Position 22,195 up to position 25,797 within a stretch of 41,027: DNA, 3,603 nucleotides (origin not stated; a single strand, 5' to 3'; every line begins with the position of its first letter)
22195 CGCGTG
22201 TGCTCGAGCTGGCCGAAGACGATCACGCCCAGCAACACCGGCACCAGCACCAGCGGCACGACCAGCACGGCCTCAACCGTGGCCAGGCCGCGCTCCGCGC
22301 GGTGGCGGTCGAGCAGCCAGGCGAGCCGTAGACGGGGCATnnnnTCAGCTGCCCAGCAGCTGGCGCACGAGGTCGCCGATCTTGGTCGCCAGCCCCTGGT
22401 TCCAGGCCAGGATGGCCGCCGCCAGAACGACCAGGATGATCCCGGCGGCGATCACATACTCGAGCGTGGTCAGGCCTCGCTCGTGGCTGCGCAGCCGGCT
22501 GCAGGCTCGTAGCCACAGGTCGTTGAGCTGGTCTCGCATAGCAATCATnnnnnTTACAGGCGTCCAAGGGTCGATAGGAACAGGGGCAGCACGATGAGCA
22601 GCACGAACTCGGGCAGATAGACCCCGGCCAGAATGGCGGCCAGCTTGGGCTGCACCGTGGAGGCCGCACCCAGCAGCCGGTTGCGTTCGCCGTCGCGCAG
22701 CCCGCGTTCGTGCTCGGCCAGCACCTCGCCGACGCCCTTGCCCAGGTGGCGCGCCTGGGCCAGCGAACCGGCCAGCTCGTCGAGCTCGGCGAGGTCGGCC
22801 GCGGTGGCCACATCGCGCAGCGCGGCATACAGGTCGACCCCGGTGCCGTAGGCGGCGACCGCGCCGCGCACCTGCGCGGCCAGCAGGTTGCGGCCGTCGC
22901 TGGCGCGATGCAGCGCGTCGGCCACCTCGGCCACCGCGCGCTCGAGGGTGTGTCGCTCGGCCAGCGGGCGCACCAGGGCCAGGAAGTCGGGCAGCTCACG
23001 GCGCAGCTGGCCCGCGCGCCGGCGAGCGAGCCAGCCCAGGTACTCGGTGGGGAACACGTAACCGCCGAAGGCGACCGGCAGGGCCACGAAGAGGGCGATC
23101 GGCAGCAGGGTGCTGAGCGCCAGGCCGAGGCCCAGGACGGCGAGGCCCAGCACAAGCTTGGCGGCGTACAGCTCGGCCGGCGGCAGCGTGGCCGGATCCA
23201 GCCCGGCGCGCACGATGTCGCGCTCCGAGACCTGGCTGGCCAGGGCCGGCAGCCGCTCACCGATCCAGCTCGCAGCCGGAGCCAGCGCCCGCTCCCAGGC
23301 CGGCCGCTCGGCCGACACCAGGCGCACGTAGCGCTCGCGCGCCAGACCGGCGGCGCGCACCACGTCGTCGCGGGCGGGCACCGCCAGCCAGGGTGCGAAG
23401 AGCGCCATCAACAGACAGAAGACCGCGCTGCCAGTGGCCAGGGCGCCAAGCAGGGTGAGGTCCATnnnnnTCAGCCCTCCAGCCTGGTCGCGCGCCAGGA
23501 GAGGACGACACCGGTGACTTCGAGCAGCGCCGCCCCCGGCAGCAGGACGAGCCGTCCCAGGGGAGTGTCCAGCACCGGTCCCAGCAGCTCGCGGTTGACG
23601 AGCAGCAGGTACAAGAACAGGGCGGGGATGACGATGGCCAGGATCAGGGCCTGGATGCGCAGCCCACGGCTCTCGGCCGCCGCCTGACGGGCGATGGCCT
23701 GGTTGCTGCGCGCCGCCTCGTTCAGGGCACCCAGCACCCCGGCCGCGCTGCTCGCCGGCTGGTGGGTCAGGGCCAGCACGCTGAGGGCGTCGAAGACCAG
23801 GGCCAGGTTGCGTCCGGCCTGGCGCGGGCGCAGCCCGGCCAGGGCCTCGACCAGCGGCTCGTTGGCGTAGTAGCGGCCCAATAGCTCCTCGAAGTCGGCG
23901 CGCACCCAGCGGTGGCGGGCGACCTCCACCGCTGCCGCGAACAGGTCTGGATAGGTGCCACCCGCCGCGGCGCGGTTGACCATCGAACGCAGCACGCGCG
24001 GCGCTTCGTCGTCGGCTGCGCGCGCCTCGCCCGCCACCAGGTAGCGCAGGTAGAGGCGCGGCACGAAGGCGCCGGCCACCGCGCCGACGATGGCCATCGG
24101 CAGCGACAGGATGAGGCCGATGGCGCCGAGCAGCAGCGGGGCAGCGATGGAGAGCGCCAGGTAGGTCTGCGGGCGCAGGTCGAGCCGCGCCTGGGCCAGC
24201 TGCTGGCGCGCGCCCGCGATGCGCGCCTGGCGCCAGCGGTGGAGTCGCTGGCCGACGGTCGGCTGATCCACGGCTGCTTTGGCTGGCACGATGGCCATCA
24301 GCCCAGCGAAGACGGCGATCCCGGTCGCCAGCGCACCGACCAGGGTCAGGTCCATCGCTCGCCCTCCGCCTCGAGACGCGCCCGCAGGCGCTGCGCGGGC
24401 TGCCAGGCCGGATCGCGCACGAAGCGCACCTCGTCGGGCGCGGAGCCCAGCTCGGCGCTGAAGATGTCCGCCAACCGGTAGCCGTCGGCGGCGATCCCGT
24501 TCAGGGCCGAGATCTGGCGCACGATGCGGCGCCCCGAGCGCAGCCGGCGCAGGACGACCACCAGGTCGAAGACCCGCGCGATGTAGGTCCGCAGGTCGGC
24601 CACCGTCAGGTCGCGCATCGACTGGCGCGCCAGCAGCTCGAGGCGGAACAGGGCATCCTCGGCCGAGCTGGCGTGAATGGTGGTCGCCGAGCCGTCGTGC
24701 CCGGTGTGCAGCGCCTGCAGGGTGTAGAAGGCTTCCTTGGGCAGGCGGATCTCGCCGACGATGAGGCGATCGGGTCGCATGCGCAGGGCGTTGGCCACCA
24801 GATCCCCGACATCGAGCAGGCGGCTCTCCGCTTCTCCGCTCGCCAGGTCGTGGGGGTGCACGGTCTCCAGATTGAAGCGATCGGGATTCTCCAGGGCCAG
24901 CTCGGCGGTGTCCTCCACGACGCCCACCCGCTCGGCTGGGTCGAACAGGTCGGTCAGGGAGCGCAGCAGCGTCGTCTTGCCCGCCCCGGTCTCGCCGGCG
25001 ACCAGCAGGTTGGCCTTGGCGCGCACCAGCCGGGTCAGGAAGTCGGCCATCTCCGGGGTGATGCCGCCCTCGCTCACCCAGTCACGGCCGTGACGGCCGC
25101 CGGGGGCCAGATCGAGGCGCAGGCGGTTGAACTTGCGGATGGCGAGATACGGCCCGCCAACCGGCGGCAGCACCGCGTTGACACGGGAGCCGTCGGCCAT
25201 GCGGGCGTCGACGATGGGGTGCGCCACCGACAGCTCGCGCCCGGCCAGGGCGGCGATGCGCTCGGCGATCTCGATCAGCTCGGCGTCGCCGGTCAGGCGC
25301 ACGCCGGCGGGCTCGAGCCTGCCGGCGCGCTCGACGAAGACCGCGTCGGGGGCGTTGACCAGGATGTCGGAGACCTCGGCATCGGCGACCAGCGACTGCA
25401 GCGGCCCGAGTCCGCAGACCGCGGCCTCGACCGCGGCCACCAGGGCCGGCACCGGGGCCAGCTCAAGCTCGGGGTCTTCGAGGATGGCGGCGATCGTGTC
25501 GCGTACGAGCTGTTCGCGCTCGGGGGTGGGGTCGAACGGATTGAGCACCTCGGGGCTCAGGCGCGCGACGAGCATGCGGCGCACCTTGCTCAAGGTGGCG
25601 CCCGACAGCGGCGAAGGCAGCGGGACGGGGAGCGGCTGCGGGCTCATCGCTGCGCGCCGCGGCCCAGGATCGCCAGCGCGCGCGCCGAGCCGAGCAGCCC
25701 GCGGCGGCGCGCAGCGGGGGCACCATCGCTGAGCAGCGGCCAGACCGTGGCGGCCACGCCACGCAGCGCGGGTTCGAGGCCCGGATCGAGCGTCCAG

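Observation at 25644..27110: VirB3/PrgI-like membrane domain fused to a CpaE/TadZ-type ParA-like ATPase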

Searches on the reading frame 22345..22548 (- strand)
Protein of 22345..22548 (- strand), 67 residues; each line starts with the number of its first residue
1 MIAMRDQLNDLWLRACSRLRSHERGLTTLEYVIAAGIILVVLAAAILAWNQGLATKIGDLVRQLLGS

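Call 27: search_protein_families(library=pfam, proteins=[window:22345-22548:-], max_evalue=1)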
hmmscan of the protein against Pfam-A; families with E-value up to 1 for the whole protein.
window:22345-22548:- (67 aa): 3 families
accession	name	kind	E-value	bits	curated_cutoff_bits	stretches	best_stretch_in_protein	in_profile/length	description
PF14029.11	DUF4244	-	0.051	13.4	27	1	18-34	5-21/54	Protein of unknown function (DUF4244)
PF23958.1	DUF7287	-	0.21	12.6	27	1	23-46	2-25/157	Family of unknown function (DUF7287)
PF19953.4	EACC1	-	0.37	11.2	23.6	1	23-51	38-68/107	Effector Associated Constant Component 1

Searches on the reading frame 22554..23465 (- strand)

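Call 4: search_protein_families(library=pfam, proteins=[window:22554-23465:-], max_evalue=0.01)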
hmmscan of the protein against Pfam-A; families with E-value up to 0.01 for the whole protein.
window:22554-23465:- (303 aa): 1 family
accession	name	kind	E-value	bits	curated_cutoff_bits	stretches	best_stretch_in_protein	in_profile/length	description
PF00482.28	T2SSF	-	9.6e-05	22.8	25.2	1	177-292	11-124/125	Type II secretion system (T2SS), protein F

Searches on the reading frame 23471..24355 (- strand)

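Call 4: search_protein_families(library=pfam, proteins=[window:23471-24355:-], max_evalue=0.01)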
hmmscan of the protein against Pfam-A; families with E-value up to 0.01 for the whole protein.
window:23471-24355:- (294 aa): 1 family
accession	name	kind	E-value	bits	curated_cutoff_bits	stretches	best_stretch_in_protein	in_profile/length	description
PF00482.28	T2SSF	-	0.00035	21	25.2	1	122-251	2-124/125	Type II secretion system (T2SS), protein F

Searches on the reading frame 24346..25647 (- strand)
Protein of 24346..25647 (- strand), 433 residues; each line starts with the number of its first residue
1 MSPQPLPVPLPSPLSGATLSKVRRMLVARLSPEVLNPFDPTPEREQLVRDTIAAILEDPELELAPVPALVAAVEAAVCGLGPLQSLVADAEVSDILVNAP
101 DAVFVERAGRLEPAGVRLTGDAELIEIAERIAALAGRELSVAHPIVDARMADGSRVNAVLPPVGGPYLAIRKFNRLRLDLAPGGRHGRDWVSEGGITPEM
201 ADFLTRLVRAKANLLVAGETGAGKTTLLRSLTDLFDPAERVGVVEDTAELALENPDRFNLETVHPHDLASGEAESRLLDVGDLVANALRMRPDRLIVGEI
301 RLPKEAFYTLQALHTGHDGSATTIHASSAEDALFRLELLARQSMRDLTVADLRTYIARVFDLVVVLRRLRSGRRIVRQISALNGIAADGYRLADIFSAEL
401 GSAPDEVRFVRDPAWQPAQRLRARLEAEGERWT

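Call 4: search_protein_families(library=pfam, proteins=[window:24346-25647:-], max_evalue=0.01)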
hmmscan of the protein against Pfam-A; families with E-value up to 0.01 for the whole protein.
window:24346-25647:- (433 aa): 10 families
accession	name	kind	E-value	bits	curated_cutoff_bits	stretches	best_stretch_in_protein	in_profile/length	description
PF00437.27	T2SSE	-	2.6e-41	142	24.9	1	80-344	5-263/370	Type II/IV secretion system protein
PF13401.12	AAA_22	-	8.5e-05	23.3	27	1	211-258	5-50/130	AAA domain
PF13191.12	AAA_16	-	0.00079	20.4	32.6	1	209-248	21-60/167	AAA ATPase domain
PF02492.25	cobW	-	0.00094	19.2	20.7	0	215-245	4-34/180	CobW/HypB/UreG, nucleotide-binding domain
PF00005.33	ABC_tran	-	0.0012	19.9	25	1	210-239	10-39/137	ABC transporter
PF13555.12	AAA_29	-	0.0022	18.1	27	1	211-240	22-51/61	P-loop containing region of AAA domain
PF02367.23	TsaE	-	0.0031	17.9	26.6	1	197-235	7-45/128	Threonylcarbamoyl adenosine biosynthesis protein TsaE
PF01580.24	FtsK_SpoIIIE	-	0.0044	16.9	24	0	209-231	37-59/221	FtsK/SpoIIIE family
PF06414.18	Zeta_toxin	-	0.0066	16.3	22.3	0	211-240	16-45/199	Zeta toxin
PF12775.13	AAA_7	-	0.009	16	25.8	0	202-237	24-59/181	P-loop containing dynein motor region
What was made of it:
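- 24346..25647 (-): CpaF/TadA-type secretion ATPase, start overlapping the fusion's stop. T2SSE 2.6e-41 (call 4).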

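Call 9: search_protein_families(library=ncbifam, proteins=[window:24346-25647:-], max_evalue=0.01)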
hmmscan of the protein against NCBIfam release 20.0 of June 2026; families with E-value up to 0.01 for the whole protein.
window:24346-25647:- (433 aa): 20 families
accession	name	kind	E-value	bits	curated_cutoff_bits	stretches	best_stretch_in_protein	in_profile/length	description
TIGR03819.1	heli_sec_ATPase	hypoth_equivalog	3.4e-70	236.9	373.15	1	58-380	30-339/340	TadA family conjugal transfer-associated ATPase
TIGR02788.1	VirB11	equivalog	4.9e-53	180.2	249.95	2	199-376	132-304/308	P-type DNA transfer ATPase VirB11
TIGR02782.1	TrbB_P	equivalog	3.3e-44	151.4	304.55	1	85-390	16-301/303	P-type conjugative transfer ATPase TrbB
NF010475.0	PRK13900.1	equivalog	7.6e-42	143.6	389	2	199-379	148-322/333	type IV secretion system ATPase VirB11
NF058587.1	archaellum_moto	equivalog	9.4e-37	126.9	550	1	73-386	140-434/527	archaellum flagellar ATPase motor FlaI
NF010469.0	PRK13894.1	subfamily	1.5e-36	126.3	508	1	83-390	27-315/320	conjugal transfer ATPase TrbB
NF010407.0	PRK13833.1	subfamily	1.3e-33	116.8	499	1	86-391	25-309/323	conjugal transfer protein TrbB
NF010425.0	PRK13851.1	equivalog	3.7e-26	91.8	461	2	199-367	150-313/344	type IV secretion system protein VirB11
NF053672.1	bindosome_BasE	exception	1.7e-21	76.5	1000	1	110-379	174-424/512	bindosome assembly system ATPase subunit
NF041000.1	ATPase_ComGA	equivalog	3.8e-13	49.1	300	1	204-341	120-247/267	competence type IV pilus ATPase ComGA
TIGR02525.1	plasmid_TraJ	equivalog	3.2e-12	46.1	368.3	1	202-377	140-309/372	plasmid transfer ATPase TraJ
NF007755.0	PRK10436.1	equivalog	4.8e-11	42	617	1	199-340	207-336/465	type II secretion system protein GspE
NF053534.1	T4PilAsmATPsTfpB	equivalog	2.8e-09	35.9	850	1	211-340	336-453/584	type IV pilus assembly ATPase TfpB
TIGR01420.1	pilT_fam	subfamily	3.9e-09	36.2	319.1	1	207-339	117-242/343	PilT/PilU family type 4a pilus ATPase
TIGR02533.1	type_II_gspE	equivalog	3.1e-08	32.7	630.25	1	195-336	226-356/486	type II secretion system ATPase GspE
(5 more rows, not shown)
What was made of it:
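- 24346..25647 (-): TIGR03819 TadA family 3.4e-70 and VirB11 4.9e-53 (call 9).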
